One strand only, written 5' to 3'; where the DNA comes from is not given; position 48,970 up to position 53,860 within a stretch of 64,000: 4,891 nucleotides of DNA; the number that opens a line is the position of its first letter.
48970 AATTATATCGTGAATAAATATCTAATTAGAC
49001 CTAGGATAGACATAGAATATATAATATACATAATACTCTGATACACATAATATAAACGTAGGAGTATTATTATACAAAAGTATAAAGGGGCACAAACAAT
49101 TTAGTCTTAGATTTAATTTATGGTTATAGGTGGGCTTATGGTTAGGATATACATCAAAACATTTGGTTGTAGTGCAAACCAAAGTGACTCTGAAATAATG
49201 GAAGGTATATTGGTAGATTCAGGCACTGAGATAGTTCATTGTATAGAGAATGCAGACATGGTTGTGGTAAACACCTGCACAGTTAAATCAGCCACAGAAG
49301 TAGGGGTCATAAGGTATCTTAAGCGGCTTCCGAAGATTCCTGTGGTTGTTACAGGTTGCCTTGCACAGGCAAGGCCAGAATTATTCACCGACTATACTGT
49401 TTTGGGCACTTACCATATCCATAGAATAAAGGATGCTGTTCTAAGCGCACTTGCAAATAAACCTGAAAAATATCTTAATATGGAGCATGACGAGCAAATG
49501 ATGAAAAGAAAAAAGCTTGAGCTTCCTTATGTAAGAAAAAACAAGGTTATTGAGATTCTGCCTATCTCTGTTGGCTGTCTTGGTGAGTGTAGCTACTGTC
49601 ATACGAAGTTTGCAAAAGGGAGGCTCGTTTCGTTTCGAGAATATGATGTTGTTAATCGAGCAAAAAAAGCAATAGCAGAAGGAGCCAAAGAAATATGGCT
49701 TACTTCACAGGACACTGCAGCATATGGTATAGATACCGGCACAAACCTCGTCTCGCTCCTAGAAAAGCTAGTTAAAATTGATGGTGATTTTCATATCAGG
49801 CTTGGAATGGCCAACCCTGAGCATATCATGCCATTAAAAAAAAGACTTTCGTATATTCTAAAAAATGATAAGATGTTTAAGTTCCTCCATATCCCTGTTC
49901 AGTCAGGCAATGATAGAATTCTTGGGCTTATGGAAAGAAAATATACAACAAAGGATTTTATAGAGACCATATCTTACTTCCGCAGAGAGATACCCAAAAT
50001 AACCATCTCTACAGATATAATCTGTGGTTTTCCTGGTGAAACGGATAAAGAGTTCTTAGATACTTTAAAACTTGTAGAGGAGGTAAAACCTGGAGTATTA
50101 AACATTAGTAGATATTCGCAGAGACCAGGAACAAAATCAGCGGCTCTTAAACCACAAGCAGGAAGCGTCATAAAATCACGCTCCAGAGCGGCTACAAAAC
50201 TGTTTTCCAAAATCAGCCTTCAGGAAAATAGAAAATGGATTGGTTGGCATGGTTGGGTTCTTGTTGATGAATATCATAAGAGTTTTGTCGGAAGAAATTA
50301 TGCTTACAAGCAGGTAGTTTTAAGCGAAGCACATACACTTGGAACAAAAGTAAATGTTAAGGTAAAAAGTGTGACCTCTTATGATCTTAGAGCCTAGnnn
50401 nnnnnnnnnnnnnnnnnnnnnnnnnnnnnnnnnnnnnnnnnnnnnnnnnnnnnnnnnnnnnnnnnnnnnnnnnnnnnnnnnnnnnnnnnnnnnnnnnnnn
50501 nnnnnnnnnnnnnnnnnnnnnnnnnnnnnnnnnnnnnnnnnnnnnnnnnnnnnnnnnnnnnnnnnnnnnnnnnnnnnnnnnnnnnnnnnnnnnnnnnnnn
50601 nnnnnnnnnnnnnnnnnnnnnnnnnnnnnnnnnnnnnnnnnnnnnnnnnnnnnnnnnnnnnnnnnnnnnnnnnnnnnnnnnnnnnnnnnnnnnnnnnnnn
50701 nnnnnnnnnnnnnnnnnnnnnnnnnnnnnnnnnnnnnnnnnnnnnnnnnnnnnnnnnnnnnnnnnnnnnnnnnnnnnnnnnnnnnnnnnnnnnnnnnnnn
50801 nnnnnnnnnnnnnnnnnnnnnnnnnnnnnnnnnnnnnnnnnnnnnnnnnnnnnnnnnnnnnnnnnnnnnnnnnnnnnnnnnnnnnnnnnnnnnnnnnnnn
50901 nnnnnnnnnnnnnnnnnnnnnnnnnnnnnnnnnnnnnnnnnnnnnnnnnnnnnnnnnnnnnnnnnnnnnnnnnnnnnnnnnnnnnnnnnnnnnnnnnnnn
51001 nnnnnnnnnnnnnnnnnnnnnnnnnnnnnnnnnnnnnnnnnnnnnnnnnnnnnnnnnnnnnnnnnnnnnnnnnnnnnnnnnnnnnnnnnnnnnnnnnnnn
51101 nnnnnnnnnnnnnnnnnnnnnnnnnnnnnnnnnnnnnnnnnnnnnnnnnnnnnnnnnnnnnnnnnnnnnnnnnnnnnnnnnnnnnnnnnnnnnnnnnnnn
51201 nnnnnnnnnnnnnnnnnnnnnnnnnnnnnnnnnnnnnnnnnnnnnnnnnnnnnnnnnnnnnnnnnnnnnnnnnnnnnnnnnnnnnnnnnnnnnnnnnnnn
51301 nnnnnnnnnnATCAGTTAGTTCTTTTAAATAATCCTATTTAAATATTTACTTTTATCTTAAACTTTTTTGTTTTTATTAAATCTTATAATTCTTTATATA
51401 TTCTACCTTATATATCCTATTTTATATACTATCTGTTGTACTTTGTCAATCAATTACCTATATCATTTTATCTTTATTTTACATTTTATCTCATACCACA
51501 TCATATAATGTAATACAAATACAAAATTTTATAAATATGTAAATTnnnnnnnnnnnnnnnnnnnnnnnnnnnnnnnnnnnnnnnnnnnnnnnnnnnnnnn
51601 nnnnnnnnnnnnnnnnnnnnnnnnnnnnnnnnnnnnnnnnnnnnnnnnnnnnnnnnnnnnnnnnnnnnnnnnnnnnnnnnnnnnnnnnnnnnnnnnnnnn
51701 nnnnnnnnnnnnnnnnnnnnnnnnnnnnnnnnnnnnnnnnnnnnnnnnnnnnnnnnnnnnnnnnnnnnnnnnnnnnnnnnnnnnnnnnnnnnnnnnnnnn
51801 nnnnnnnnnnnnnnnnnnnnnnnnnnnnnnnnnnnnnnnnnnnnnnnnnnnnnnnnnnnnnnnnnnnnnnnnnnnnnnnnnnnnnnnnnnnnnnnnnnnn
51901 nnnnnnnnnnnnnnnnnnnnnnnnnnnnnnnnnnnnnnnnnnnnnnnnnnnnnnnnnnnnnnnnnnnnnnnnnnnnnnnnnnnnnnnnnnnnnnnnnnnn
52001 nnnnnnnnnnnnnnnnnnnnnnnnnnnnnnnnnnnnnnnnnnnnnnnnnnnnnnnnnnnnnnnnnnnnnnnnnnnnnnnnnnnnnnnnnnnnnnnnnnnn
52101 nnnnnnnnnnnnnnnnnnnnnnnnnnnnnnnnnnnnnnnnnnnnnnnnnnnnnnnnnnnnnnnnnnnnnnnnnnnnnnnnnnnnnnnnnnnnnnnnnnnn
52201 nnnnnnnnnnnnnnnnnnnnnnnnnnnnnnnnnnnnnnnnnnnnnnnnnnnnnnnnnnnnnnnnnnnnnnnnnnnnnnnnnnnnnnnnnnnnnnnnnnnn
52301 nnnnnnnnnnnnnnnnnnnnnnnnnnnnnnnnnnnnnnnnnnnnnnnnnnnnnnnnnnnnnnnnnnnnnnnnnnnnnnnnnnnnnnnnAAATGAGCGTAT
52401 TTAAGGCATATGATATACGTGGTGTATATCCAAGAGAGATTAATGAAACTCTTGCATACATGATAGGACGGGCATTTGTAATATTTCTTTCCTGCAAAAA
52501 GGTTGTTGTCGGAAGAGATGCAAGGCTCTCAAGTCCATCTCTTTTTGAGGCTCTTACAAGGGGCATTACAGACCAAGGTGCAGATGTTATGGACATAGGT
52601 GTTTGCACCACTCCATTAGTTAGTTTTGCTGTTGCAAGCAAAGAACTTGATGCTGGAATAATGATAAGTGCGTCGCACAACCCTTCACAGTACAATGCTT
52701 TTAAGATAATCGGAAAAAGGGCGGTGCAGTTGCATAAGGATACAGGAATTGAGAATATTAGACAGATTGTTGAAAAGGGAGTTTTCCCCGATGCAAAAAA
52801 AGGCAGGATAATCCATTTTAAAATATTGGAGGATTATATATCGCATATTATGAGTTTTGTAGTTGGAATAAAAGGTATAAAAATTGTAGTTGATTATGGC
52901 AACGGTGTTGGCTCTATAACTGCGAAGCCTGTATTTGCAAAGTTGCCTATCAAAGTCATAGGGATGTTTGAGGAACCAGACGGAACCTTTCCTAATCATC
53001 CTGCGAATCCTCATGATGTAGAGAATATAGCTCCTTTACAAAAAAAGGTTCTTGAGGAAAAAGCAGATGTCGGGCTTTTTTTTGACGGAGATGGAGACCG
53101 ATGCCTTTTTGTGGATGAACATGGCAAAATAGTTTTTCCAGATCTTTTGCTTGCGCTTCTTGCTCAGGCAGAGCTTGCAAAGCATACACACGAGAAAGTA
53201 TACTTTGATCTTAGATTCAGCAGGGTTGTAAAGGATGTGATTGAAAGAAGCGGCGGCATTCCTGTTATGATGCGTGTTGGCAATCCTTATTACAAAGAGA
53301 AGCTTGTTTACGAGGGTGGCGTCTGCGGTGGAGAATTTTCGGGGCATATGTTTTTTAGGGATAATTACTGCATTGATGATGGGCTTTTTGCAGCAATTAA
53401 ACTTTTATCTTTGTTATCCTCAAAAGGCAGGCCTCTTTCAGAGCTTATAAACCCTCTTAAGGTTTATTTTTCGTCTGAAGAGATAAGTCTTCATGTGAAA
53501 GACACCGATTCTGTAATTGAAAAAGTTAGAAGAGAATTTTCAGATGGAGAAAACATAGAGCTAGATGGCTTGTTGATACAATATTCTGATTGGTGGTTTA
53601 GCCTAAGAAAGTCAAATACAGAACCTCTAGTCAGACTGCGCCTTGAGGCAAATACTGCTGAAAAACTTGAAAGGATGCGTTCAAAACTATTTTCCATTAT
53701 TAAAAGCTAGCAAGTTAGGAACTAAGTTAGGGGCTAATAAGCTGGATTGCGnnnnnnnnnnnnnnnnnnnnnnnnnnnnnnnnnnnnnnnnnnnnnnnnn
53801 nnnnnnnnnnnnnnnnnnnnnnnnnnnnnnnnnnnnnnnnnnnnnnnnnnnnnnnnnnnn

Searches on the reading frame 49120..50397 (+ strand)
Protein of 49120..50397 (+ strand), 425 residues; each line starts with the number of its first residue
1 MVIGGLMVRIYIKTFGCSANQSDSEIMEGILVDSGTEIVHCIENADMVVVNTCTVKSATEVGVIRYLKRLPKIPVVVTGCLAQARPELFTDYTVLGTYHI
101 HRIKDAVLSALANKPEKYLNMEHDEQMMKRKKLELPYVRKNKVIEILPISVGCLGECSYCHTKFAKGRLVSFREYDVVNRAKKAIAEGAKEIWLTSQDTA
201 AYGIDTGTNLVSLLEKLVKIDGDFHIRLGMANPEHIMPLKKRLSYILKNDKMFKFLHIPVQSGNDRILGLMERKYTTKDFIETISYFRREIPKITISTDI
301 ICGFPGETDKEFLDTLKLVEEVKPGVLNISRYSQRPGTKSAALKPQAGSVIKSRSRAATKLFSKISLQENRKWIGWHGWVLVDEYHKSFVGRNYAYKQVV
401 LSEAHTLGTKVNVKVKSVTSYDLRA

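Call 55: search_protein_families(library=pfam, proteins=[window:49120-50397:+], max_evalue=0.00001)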
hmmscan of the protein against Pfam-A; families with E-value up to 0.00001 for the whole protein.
window:49120-50397:+ (425 aa): 2 families
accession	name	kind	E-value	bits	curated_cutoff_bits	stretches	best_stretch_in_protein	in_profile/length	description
PF04055.27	Radical_SAM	-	2.1e-22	80.5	29.5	1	148-319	2-166/166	Radical SAM superfamily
PF00919.26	UPF0004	-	1.1e-21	77.1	27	1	9-88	1-85/98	Uncharacterized protein family UPF0004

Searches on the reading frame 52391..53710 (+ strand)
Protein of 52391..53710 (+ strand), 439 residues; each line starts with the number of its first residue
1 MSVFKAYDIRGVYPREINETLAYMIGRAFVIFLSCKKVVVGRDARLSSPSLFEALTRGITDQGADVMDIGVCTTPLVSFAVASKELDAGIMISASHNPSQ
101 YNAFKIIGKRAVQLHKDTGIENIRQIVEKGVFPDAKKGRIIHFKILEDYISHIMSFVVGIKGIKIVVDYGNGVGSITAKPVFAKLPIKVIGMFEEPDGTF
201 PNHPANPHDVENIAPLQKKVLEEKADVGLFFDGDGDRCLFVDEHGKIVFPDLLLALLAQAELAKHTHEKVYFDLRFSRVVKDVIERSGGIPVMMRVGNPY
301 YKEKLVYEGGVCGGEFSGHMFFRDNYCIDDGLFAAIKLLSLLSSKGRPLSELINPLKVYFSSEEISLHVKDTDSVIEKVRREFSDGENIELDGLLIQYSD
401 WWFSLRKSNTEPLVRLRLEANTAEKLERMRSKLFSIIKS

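Call 55: search_protein_families(library=pfam, proteins=[window:52391-53710:+], max_evalue=0.00001)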
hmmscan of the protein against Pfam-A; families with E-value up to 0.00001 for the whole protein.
window:52391-53710:+ (439 aa): 4 families
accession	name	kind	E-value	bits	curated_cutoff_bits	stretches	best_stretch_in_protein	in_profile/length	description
PF02878.22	PGM_PMM_I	-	1.4e-36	125.7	22.5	1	3-130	3-134/138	Phosphoglucomutase/phosphomannomutase, alpha/beta/alpha domain I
PF02879.22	PGM_PMM_II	-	1.6e-21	77.2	29.3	1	147-245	1-103/103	Phosphoglucomutase/phosphomannomutase, alpha/beta/alpha domain II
PF02880.22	PGM_PMM_III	-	2.2e-19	70.1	20.7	1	250-354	2-110/115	Phosphoglucomutase/phosphomannomutase, alpha/beta/alpha domain III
PF00408.26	PGM_PMM_IV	-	2.8e-08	34.2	23.1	1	376-433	15-65/68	Phosphoglucomutase/phosphomannomutase, C-terminal domain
